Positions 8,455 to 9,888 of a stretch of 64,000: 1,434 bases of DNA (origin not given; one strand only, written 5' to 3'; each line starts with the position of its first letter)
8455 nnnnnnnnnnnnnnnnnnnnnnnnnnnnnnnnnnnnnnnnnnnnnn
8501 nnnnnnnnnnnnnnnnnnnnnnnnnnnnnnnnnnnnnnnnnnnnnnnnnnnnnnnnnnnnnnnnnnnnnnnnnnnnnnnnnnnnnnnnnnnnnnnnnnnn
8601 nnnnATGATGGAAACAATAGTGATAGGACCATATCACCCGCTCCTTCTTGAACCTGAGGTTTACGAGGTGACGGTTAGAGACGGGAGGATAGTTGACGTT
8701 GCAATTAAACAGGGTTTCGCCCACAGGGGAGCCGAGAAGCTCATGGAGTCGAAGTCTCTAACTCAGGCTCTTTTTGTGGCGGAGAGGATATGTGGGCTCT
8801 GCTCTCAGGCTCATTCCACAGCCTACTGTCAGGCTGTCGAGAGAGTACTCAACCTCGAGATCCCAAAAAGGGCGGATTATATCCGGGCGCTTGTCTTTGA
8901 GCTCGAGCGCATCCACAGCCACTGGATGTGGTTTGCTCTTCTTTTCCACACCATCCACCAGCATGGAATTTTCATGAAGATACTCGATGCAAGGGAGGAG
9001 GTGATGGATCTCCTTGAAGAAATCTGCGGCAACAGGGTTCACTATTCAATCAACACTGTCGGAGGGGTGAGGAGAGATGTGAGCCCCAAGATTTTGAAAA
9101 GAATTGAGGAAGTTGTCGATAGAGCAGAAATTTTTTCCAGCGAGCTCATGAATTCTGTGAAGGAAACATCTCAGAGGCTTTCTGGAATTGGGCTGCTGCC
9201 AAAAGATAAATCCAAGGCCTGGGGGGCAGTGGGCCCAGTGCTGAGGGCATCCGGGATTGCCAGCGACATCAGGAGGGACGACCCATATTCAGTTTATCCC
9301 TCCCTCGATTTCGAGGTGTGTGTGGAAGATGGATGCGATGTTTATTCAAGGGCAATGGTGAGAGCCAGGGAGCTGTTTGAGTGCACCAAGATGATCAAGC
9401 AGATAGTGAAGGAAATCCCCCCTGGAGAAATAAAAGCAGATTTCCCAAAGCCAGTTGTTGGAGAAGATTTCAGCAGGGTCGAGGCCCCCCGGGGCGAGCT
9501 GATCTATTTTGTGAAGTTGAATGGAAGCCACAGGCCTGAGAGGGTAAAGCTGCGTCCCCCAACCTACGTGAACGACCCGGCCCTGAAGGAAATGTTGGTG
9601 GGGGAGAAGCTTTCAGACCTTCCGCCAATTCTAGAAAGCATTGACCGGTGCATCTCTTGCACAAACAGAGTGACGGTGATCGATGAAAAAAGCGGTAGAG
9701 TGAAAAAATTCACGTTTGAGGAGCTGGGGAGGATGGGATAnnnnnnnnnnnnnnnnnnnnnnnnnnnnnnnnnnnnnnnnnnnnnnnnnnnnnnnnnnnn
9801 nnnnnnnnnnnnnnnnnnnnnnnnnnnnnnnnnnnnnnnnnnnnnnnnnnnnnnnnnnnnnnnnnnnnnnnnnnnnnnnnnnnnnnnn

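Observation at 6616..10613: Soluble group-4-type [NiFe] hydrogenase module fused into one operon with HdrB- and HdrC-like subunits, next to a classical Mbh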

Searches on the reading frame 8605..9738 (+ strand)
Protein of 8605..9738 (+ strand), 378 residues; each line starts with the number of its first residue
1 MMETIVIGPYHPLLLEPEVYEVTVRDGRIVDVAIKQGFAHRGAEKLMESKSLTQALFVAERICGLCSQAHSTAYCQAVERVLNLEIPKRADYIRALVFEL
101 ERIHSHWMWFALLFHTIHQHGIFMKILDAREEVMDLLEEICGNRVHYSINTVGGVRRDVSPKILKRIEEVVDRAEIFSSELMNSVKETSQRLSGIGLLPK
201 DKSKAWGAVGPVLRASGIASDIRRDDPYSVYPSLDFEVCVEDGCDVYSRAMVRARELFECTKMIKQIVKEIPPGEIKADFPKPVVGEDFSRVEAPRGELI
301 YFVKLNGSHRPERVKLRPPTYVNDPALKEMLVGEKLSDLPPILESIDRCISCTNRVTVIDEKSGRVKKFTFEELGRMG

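Call 5: search_protein_families(library=pfam, proteins=[window:8605-9738:+], max_evalue=0.01)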
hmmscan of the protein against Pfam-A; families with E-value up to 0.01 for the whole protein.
window:8605-9738:+ (378 aa): 2 families
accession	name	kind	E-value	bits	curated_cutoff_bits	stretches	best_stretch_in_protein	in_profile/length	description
PF00346.24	Complex1_49kDa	-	1.6e-62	211.4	24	2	121-282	6-170/271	Respiratory-chain NADH dehydrogenase, 49 Kd subunit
PF00374.24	NiFeSe_Hases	-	5.7e-16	59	25.8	1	41-111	1-71/508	Nickel-dependent hydrogenase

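Call 6: search_protein_families(library=ncbifam, proteins=[window:8605-9738:+], max_evalue=0.01)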
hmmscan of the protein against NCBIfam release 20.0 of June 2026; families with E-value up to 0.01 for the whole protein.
window:8605-9738:+ (378 aa): 15 families
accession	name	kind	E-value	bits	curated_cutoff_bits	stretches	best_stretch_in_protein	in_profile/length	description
NF004739.1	PRK06075.1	equivalog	2e-88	296.7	360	2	4-280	2-281/384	NADH-quinone oxidoreductase subunit D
TIGR01962.1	NuoD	equivalog_domain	2.6e-79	266.9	459.35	2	25-282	25-285/386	NADH dehydrogenase (quinone) subunit D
NF040602.1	F420_dehyd_FpoD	exception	9.8e-79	265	600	1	5-355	10-372/372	F420H2 dehydrogenase subunit FpoD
NF008974.0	PRK12322.1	equivalog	3.3e-76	256.6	522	1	5-349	9-360/366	NADH-quinone oxidoreductase subunit D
NF009808.0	PRK13292.1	equivalog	8.8e-57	192.5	1156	2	7-275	412-683/791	NADH-quinone oxidoreductase subunit B/C/D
NF005649.0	PRK07415.1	equivalog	6.5e-53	180.2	583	2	5-276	13-288/394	NAD(P)H-quinone oxidoreductase subunit H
NF008728.0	PRK11742.1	equivalog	3.4e-51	174.3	840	1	27-281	239-496/598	NADH-quinone oxidoreductase subunit C/D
TIGR03295.1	frhA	equivalog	3.3e-22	79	392.5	2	41-185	41-192/412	coenzyme F420 hydrogenase subunit alpha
NF045518.1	H2_NiFeSe_large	exception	2e-20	73.1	780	2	21-113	19-110/485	NiFeSe hydrogenase large subunit HysA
NF033181.1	NiFeSe_hydrog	equivalog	1.2e-19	70.7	600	1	21-112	19-109/507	nickel-dependent hydrogenase large subunit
NF007778.0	PRK10467.1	equivalog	1.1e-12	47.1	969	1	25-112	24-110/567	hydrogenase 2 large subunit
NF041785.2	VhuA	equivalog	1.7e-10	40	800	1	24-113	23-111/418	F420-non-reducing hydrogenase Vhu subunit A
NF040828.1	sulfhyd_ShyA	equivalog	3e-10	39.6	700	1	21-114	18-111/415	NAD(P)-dependent hydrogenase/sulfhydrogenase 2 subunit alpha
NF007550.0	PRK10170.1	equivalog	3.4e-09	35.7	1101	1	21-112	34-125/597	Ni/Fe-hydrogenase large subunit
NF040832.1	sulfhyd_HydA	equivalog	2.7e-05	23.5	880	1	30-114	29-113/426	NADPH-dependent hydrogenase/sulfhydrogenase 1 subunit alpha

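Call 9: find_homologous_proteins(query=window:8605-9738:+, max_evalue=1e-20)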
Query window:8605-9738:+ (378 aa): 3428 proteins with E <= 1e-20 among 7144 candidates; the best 120 are listed.
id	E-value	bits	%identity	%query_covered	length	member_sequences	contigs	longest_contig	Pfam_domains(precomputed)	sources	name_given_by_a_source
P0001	1.3e-251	852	100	100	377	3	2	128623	PF00374.25,PF00346.25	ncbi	ncbi:MAG: nickel-dependent hydrogenase large subunit [Candidatus Hadarchaeales archaeon]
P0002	3.1e-212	722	83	99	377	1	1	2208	PF00374.25,PF00346.25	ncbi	ncbi:MAG: nickel-dependent hydrogenase large subunit [Candidatus Hadarchaeales archaeon]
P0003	1.5e-194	664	77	100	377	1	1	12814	PF00374.25,PF00346.25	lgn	-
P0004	2.8e-172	591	66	100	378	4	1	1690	PF00374.25,PF00346.25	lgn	-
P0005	1.0e-171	589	65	100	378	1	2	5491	PF00374.25,PF00346.25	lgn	-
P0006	1.1e-169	582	64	100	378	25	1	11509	PF00374.25,PF00346.25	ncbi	-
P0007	2.1e-169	582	66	100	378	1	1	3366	PF00374.25,PF00346.25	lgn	-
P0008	3.5e-168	578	64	100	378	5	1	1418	PF00374.25,PF00346.25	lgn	-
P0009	3.8e-167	574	65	100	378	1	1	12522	PF00374.25,PF00346.25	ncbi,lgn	-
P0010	4.0e-167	574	62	100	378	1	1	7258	PF00374.25,PF00346.25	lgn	-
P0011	4.1e-166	571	62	100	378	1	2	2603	PF00374.25,PF00346.25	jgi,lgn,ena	-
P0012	1.4e-165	569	64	100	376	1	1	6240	PF00374.25,PF00346.25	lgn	-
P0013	1.9e-164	565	63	98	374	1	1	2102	PF00374.25,PF00346.25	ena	-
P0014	3.1e-164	565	63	99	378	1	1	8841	PF00374.25,PF00346.25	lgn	-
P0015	2.3e-159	548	61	99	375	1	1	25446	PF00374.25,PF00346.25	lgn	-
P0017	6.6e-158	544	61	99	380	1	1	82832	PF00374.25,PF00346.25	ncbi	-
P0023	9.2e-149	514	59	99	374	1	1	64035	PF00374.25,PF00346.25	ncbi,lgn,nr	ncbi:MAG: nickel-dependent hydrogenase large subunit [Candidatus Hodarchaeaceae archaeon]|nr:nickel-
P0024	1.6e-147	510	58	99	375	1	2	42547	PF00374.25,PF00346.25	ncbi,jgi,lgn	-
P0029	8.6e-141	487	55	99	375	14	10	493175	PF00374.25,PF00346.25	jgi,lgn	jgi:NADH-quinone oxidoreductase subunit D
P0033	1.5e-139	483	54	99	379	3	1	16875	PF00374.25,PF00346.25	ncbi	-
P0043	1.0e-123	431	49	99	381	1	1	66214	PF00374.25,PF00346.25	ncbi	-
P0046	7.9e-121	422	49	98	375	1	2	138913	PF00374.25,PF00346.25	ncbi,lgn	ncbi:MAG: nickel-dependent hydrogenase large subunit [Candidatus Bathyarchaeia archaeon]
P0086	6.0e-114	399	48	98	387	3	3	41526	PF00374.25,PF00346.25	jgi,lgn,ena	-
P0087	2.2e-113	397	48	99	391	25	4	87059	PF00374.25,PF00346.25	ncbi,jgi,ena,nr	ncbi:MAG: NADH dehydrogenase subunit [Thermoprotei archaeon]|nr:MAG: NADH dehydrogenase subunit [The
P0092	2.6e-111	390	47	99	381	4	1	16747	PF00374.25,PF00346.25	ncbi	-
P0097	1.2e-108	382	46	99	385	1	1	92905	PF00374.25,PF00346.25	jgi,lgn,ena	-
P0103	2.7e-107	377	46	94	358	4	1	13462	PF00374.25,PF00346.25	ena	-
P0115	3.0e-105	370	47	98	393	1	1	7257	PF00374.25,PF00346.25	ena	-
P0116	4.0e-105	370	48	94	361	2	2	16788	PF00374.25,PF00346.25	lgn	-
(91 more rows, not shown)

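Call 11: find_encoding_contigs(protein=P0017, flank=8000, max_places=2)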
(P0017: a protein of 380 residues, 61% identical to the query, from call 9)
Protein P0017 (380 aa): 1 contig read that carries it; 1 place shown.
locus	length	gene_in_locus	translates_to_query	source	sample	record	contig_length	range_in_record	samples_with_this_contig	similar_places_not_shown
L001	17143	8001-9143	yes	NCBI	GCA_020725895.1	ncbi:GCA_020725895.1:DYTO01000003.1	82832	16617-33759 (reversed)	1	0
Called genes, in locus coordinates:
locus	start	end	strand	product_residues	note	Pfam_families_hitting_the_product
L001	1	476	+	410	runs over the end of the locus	PF00291:PALP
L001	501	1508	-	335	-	PF10110:GPDPase_memb (weak)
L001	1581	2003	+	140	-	-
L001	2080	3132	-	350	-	PF02729:OTCace_N, PF00185:OTCace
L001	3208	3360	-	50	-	-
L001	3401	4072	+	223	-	-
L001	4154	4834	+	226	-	PF01259:SAICAR_synt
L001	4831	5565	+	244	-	PF01026:TatD_DNase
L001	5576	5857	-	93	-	-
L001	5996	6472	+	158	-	PF14697:Fer4_21 (faint), PF12797:Fer4_2 (faint), PF00037:Fer4 (faint), PF13237:Fer4_10 (weak), PF13247:Fer4_11, PF12838:Fer4_7 (weak)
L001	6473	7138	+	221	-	PF00329:Complex1_30kDa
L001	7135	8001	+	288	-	PF02754:CCG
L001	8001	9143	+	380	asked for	PF00374:NiFeSe_Hases, PF00346:Complex1_49kDa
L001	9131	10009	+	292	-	PF12797:Fer4_2 (faint), PF01058:Oxidored_q6, PF00037:Fer4 (weak), PF13237:Fer4_10, PF14697:Fer4_21, PF12838:Fer4_7, PF13187:Fer4_9, PF00037:Fer4 (weak), +2 more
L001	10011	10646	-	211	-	PF22175:Ogg-HhH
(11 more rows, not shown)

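Call 12: find_encoding_contigs(protein=P0023, flank=8000, max_places=2)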
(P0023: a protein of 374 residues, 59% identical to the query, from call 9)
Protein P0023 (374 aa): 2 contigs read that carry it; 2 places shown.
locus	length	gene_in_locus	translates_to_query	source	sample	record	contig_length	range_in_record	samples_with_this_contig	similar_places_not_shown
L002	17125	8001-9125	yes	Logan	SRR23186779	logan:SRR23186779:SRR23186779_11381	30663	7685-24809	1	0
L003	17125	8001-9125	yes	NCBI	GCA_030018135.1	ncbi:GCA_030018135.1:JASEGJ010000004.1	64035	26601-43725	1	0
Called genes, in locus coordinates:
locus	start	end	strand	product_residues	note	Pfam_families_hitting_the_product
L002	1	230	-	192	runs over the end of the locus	PF01381:HTH_3, PF12844:HTH_19 (weak), PF13560:HTH_31, PF00571:CBS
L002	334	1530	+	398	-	PF01941:AdoMet_Synthase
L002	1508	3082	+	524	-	PF01702:TGT, PF17884:DUF5591 (weak)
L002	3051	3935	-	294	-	PF00994:MoCF_biosynth, PF24102:FLAD1_M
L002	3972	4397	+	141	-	PF08279:HTH_11 (weak), PF13404:HTH_AsnC-type, PF13412:HTH_24, PF01037:AsnC_trans_reg, PF22482:AsnC_trans_reg_3 (weak)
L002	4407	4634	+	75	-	PF27357:MJ1579 (weak)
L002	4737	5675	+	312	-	PF01008:IF-2B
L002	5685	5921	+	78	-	PF01883:FeS_assembly_P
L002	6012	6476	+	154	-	PF00037:Fer4 (faint), PF12797:Fer4_2 (faint), PF12837:Fer4_6 (weak), PF13237:Fer4_10 (faint), PF12838:Fer4_7 (weak), PF13187:Fer4_9 (weak), PF13247:Fer4_11, PF12838:Fer4_7 (weak), +1 more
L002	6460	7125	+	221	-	PF00329:Complex1_30kDa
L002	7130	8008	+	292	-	PF02754:CCG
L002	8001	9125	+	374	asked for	PF00374:NiFeSe_Hases, PF00346:Complex1_49kDa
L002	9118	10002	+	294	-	PF01058:Oxidored_q6, PF12838:Fer4_7 (weak), PF00037:Fer4, PF12797:Fer4_2 (weak), PF13237:Fer4_10, PF14697:Fer4_21, PF12838:Fer4_7, PF13187:Fer4_9, +4 more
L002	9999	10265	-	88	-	PF16325:Peptidase_U32_C (weak)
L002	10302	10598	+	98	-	-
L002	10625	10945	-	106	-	-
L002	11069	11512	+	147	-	PF01402:RHH_1, PF08753:NikR_C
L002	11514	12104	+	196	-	PF12917:YfbR-like, PF13023:HD_3, PF01966:HD (weak)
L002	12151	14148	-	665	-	PF16177:ACAS_N, PF00501:AMP-binding, PF13193:AMP-binding_C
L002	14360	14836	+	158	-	PF03703:bPH_2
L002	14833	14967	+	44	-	-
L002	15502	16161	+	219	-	PF00730:HhH-GPD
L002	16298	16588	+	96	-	-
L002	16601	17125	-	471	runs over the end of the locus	PF00696:AA_kinase, PF13840:ACT_7, PF01842:ACT (weak), PF22468:ACT_9, PF13840:ACT_7, PF01842:ACT, PF22468:ACT_9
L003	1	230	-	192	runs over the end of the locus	PF01381:HTH_3, PF12844:HTH_19 (weak), PF13560:HTH_31, PF00571:CBS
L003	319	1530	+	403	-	PF01941:AdoMet_Synthase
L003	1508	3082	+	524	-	PF01702:TGT, PF17884:DUF5591 (weak)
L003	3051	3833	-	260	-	PF00994:MoCF_biosynth, PF24102:FLAD1_M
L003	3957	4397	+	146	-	PF08279:HTH_11 (weak), PF13404:HTH_AsnC-type, PF13412:HTH_24, PF01037:AsnC_trans_reg, PF22482:AsnC_trans_reg_3 (weak)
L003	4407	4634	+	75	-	PF27357:MJ1579 (weak)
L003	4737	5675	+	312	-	PF01008:IF-2B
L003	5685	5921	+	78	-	PF01883:FeS_assembly_P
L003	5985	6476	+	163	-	PF14697:Fer4_21 (faint), PF00037:Fer4 (faint), PF12797:Fer4_2 (faint), PF12837:Fer4_6 (weak), PF13237:Fer4_10 (faint), PF12838:Fer4_7 (weak), PF13187:Fer4_9 (weak), PF13247:Fer4_11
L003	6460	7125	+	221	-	PF00329:Complex1_30kDa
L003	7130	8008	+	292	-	PF02754:CCG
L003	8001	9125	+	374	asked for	PF00374:NiFeSe_Hases, PF00346:Complex1_49kDa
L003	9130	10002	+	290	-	PF01058:Oxidored_q6, PF12838:Fer4_7 (weak), PF00037:Fer4, PF12797:Fer4_2 (weak), PF13237:Fer4_10, PF14697:Fer4_21, PF12838:Fer4_7, PF13187:Fer4_9, +3 more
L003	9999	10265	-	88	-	PF16325:Peptidase_U32_C (weak)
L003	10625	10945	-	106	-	-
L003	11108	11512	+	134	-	PF01402:RHH_1, PF08753:NikR_C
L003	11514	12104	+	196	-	PF12917:YfbR-like, PF13023:HD_3, PF01966:HD (weak)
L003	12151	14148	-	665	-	PF16177:ACAS_N, PF00501:AMP-binding, PF13193:AMP-binding_C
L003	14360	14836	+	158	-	PF03703:bPH_2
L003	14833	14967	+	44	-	-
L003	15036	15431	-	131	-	-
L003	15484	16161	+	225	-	PF00730:HhH-GPD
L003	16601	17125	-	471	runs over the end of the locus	PF00696:AA_kinase, PF13840:ACT_7, PF01842:ACT (weak), PF22468:ACT_9, PF13840:ACT_7, PF01842:ACT, PF22468:ACT_9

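Call 13: find_encoding_contigs(protein=P0029, flank=8000, max_places=2)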
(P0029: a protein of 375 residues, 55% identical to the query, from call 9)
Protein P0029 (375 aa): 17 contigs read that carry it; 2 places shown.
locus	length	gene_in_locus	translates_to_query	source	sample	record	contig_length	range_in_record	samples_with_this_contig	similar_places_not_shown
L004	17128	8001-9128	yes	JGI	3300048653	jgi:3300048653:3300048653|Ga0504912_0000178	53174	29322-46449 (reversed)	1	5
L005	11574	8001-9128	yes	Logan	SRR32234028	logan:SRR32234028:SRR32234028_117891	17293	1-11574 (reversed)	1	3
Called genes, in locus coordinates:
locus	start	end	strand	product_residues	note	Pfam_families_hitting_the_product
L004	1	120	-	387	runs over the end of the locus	PF00108:Thiolase_N, PF00109:ketoacyl-synt (faint), PF22691:Thiolase_C_1, PF02803:Thiolase_C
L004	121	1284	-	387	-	PF01154:HMG_CoA_synt_N, PF08541:ACP_syn_III_C, PF08540:HMG_CoA_synt_C (weak)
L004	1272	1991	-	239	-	PF01381:HTH_3, PF13560:HTH_31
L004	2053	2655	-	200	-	PF01381:HTH_3, PF12844:HTH_19 (weak), PF13560:HTH_31, PF00571:CBS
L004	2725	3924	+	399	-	PF01941:AdoMet_Synthase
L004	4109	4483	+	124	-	PF22482:AsnC_trans_reg_3, PF01037:AsnC_trans_reg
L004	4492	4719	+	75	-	PF27357:MJ1579 (weak)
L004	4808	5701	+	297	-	PF01008:IF-2B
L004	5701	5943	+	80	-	PF01883:FeS_assembly_P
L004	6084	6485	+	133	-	PF13247:Fer4_11, PF12838:Fer4_7 (weak), PF12797:Fer4_2 (weak)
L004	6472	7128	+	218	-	PF00329:Complex1_30kDa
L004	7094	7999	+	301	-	PF02754:CCG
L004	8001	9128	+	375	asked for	PF00374:NiFeSe_Hases, PF00346:Complex1_49kDa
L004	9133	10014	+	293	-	PF01058:Oxidored_q6, PF00037:Fer4, PF12797:Fer4_2, PF12837:Fer4_6, PF13237:Fer4_10, PF14697:Fer4_21, PF12838:Fer4_7, PF13187:Fer4_9, +5 more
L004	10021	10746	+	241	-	PF02535:Zip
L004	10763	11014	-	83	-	-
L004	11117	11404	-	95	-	-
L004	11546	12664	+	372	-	PF01916:DS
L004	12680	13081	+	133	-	PF01402:RHH_1, PF08753:NikR_C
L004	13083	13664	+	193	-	PF12917:YfbR-like, PF13023:HD_3, PF01966:HD (weak)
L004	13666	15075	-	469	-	PF02629:CoA_binding, PF13380:CoA_binding_2, PF13607:Succ_CoA_lig, PF19045:Ligase_CoA_2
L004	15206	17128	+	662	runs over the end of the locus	PF16177:ACAS_N, PF00501:AMP-binding, PF13193:AMP-binding_C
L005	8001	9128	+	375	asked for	PF00374:NiFeSe_Hases, PF00346:Complex1_49kDa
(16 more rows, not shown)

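Call 17: find_encoding_contigs(protein=P0046, flank=8000, max_places=1)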
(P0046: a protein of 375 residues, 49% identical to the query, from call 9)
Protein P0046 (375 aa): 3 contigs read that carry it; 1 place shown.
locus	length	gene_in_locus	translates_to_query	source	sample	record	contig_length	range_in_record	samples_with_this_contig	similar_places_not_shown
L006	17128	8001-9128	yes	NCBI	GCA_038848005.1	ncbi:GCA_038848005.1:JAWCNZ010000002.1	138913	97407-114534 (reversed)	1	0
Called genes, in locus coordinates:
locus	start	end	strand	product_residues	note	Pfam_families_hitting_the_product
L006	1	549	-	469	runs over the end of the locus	PF14691:Fer4_20, PF01262:AlaDh_PNT_C (faint), PF07992:Pyr_redox_2, PF13241:NAD_binding_7 (faint), PF01266:DAO (faint), PF03807:F420_oxidored (faint), PF13450:NAD_binding_8 (weak), PF00070:Pyr_redox (weak), +1 more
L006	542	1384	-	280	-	PF10418:DHODB_Fe-S_bind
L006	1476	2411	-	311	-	PF01266:DAO (faint), PF01946:Thi4 (faint), PF07992:Pyr_redox_2, PF12831:FAD_oxidored (weak), PF13738:Pyr_redox_3, PF00070:Pyr_redox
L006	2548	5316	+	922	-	PF02629:CoA_binding, PF13380:CoA_binding_2, PF13607:Succ_CoA_lig, PF19045:Ligase_CoA_2, PF13549:ATP-grasp_5, PF13302:Acetyltransf_3, PF00583:Acetyltransf_1, PF13508:Acetyltransf_7 (weak), +1 more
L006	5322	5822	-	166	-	PF01750:HycI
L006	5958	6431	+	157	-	PF12837:Fer4_6 (weak), PF13237:Fer4_10 (weak), PF13247:Fer4_11, PF12838:Fer4_7 (weak), PF13187:Fer4_9 (weak), PF12797:Fer4_2 (weak), PF00037:Fer4 (weak)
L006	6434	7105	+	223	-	PF00329:Complex1_30kDa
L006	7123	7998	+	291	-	PF02754:CCG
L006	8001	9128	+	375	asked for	PF00374:NiFeSe_Hases, PF00346:Complex1_49kDa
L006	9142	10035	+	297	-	PF13237:Fer4_10 (faint), PF01058:Oxidored_q6, PF13187:Fer4_9 (faint), PF00037:Fer4, PF12797:Fer4_2 (weak), PF14697:Fer4_21, PF12838:Fer4_7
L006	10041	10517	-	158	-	-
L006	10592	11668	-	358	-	PF04014:MazE_antitoxin, PF01895:PhoU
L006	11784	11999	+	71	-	PF09834:DUF2061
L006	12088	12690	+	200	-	PF01597:GCV_H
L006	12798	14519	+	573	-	PF14691:Fer4_20, PF01266:DAO, PF01946:Thi4, PF07992:Pyr_redox_2, PF13450:NAD_binding_8, PF00037:Fer4, PF14697:Fer4_21, PF12838:Fer4_7, +17 more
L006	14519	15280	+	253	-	PF02662:FlpD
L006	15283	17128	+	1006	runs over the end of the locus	PF07992:Pyr_redox_2, PF12838:Fer4_7, PF13187:Fer4_9, PF00890:FAD_binding_2, PF07992:Pyr_redox_2, PF13450:NAD_binding_8, PF12838:Fer4_7, PF14697:Fer4_21, +21 more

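Call 18: find_encoding_contigs(protein=P0087, flank=8000, max_places=1)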
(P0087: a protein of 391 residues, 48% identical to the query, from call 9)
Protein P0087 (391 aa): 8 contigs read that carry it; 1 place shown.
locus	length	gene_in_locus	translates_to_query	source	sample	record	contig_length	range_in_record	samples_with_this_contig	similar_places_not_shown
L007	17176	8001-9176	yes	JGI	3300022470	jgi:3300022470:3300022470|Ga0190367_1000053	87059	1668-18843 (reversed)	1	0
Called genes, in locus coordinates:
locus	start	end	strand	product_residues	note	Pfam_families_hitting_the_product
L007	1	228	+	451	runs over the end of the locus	PF00291:PALP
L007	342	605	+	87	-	PF01402:RHH_1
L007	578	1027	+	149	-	-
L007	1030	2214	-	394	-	PF09488:Osmo_MPGsynth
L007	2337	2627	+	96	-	-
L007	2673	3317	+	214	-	PF01966:HD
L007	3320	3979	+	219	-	PF01810:LysE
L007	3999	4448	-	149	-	-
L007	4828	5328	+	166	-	PF14697:Fer4_21 (faint), PF00037:Fer4 (faint), PF12837:Fer4_6 (faint), PF13247:Fer4_11, PF12838:Fer4_7, PF13187:Fer4_9 (weak), PF25160:LdpA_Fe-S-bd (weak), PF12797:Fer4_2 (weak), +3 more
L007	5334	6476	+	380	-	PF00361:Proton_antipo_M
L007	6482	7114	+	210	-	PF00329:Complex1_30kDa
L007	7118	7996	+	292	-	PF02754:CCG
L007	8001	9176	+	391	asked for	PF00374:NiFeSe_Hases, PF00346:Complex1_49kDa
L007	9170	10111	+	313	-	PF00146:NADHdh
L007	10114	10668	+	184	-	PF12838:Fer4_7 (weak), PF12797:Fer4_2 (weak), PF12837:Fer4_6 (weak), PF13237:Fer4_10, PF00037:Fer4, PF14697:Fer4_21, PF12838:Fer4_7, PF13187:Fer4_9, +2 more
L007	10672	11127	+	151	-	PF01058:Oxidored_q6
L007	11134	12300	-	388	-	PF01924:HypD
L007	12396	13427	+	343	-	PF00586:AIRS, PF02769:AIRS_C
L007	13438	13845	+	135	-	PF04024:PspC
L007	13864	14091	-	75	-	PF01455:HupF_HypC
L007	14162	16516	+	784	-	PF00708:Acylphosphatase, PF07503:zf-HYPF, PF01300:Sua5_yciO_yrdC, PF17788:HypF_C, PF02543:Carbam_trans_N (faint), PF22521:HypF_C_2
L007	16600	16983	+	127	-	-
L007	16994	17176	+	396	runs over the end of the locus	-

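Call 19: find_encoding_contigs(protein=P0103, flank=8000, max_places=1)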
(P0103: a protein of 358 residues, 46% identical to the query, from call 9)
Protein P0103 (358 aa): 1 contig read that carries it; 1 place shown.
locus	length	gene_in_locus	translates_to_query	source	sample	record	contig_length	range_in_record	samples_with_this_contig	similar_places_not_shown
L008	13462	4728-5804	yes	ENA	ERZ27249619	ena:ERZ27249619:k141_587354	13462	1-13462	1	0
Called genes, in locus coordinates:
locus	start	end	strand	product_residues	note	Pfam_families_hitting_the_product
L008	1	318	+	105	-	?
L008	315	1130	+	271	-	PF01209:Ubie_methyltran, PF13489:Methyltransf_23, PF13649:Methyltransf_25, PF13847:Methyltransf_31, PF08241:Methyltransf_11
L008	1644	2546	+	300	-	PF01058:Oxidored_q6, PF13237:Fer4_10, PF00037:Fer4 (weak), PF12838:Fer4_7, PF13187:Fer4_9, PF14697:Fer4_21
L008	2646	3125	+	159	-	PF14697:Fer4_21 (faint), PF12797:Fer4_2 (faint), PF12837:Fer4_6 (weak), PF12838:Fer4_7 (weak), PF13237:Fer4_10 (weak), PF13247:Fer4_11, PF12838:Fer4_7, PF13187:Fer4_9 (weak), +1 more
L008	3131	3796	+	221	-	PF00329:Complex1_30kDa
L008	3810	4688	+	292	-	PF02754:CCG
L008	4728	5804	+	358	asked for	PF00374:NiFeSe_Hases, PF00346:Complex1_49kDa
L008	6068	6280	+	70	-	-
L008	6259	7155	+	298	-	PF13292:DXP_synthase_N (faint), PF00456:Transketolase_N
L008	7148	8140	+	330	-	PF02779:Transket_pyr, PF02780:Transketolase_C, PF22613:Transketolase_C_1 (faint)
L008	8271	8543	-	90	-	-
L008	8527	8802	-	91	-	-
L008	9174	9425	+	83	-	-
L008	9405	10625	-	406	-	PF07690:MFS_1, PF00083:Sugar_tr, PF07690:MFS_1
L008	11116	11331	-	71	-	PF09370:PEP_hydrolase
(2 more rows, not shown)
